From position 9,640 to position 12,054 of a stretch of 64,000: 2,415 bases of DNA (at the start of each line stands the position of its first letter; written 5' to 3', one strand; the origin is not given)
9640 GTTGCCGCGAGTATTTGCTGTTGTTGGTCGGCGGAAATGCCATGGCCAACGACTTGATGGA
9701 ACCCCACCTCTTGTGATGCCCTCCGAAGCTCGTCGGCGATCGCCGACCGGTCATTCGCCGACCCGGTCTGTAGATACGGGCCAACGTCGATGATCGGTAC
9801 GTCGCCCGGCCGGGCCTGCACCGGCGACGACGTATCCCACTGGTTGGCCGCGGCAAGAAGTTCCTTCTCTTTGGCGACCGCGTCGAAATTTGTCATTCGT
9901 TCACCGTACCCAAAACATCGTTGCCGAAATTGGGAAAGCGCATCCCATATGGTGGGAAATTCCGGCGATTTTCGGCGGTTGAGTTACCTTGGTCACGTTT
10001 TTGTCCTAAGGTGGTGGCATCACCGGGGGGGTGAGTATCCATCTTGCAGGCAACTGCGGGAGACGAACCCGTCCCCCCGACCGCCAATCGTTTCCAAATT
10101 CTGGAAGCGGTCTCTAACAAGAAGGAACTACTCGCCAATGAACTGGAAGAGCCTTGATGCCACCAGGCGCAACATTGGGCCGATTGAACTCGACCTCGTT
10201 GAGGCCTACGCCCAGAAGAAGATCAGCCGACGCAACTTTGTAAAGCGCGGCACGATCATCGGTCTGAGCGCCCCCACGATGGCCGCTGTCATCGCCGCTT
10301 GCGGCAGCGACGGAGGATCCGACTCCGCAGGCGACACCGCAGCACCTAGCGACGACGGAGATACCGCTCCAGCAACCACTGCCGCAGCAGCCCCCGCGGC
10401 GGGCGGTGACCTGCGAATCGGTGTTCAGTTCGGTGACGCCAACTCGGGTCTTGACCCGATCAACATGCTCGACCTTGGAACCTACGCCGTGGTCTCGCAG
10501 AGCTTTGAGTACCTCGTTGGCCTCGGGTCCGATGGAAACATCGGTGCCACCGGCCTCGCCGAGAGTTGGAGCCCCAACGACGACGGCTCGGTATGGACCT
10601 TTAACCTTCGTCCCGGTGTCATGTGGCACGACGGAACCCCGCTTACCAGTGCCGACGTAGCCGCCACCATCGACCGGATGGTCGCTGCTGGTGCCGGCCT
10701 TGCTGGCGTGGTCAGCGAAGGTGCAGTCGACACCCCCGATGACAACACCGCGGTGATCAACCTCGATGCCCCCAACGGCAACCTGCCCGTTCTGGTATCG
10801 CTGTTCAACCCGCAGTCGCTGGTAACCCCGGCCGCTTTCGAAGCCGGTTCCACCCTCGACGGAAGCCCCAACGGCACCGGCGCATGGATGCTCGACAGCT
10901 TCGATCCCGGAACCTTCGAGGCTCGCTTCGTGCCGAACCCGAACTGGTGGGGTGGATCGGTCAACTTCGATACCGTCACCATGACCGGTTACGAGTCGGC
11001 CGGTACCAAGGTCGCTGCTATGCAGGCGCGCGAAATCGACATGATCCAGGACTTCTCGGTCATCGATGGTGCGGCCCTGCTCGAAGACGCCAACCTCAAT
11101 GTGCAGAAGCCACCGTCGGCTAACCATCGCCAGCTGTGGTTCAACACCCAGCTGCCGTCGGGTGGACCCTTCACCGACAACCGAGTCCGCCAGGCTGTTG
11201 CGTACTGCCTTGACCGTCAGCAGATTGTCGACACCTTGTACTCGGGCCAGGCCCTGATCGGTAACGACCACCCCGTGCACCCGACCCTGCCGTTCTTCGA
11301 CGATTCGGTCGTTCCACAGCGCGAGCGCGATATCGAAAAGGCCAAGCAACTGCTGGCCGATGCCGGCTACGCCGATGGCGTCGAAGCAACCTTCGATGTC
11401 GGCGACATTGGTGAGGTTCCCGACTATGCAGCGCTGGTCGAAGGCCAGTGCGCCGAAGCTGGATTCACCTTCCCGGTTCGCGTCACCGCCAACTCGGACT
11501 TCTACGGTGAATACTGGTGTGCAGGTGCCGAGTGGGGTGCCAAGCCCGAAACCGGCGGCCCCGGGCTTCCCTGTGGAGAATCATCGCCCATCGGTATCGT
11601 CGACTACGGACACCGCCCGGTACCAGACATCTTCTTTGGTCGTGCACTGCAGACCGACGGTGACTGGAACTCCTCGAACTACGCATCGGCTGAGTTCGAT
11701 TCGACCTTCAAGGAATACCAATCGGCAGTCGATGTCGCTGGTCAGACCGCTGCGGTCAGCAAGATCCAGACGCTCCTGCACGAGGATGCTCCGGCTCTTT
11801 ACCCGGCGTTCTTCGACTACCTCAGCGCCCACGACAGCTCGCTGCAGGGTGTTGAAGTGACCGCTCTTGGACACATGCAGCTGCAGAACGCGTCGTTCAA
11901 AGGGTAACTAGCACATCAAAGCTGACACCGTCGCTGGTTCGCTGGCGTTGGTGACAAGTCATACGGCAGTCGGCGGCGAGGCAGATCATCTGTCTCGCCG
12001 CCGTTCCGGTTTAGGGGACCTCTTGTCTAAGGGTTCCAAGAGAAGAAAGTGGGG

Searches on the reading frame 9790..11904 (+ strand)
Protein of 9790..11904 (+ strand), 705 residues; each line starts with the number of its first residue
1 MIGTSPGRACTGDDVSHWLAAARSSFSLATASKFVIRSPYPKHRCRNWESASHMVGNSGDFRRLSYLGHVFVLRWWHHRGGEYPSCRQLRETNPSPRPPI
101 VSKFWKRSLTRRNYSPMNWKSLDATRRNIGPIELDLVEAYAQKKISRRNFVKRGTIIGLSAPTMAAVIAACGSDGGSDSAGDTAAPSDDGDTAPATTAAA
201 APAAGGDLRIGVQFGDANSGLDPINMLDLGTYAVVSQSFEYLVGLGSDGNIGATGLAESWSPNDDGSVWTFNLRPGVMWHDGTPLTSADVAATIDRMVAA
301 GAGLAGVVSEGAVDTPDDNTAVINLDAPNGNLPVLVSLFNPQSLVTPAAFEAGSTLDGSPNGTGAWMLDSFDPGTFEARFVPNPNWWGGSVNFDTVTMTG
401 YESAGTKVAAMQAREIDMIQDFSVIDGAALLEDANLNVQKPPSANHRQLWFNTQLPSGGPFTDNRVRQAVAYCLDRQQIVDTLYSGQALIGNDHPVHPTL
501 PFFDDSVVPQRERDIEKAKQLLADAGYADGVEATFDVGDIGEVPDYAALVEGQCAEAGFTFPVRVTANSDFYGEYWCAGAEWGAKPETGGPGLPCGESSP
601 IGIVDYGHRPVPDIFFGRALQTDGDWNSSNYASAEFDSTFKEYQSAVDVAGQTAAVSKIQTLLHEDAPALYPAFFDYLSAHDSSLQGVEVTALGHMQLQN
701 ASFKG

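Call 60: search_protein_families(library=pfam, proteins=[window:9790-11904:+], max_evalue=0.00001)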
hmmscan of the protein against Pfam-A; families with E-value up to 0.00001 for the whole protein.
window:9790-11904:+ (705 aa): 1 family
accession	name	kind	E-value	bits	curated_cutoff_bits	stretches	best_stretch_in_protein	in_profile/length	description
PF00496.27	SBP_bac_5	-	2.7e-70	237.8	32.4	1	255-584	5-348/368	Bacterial extracellular solute-binding proteins, family 5 Middle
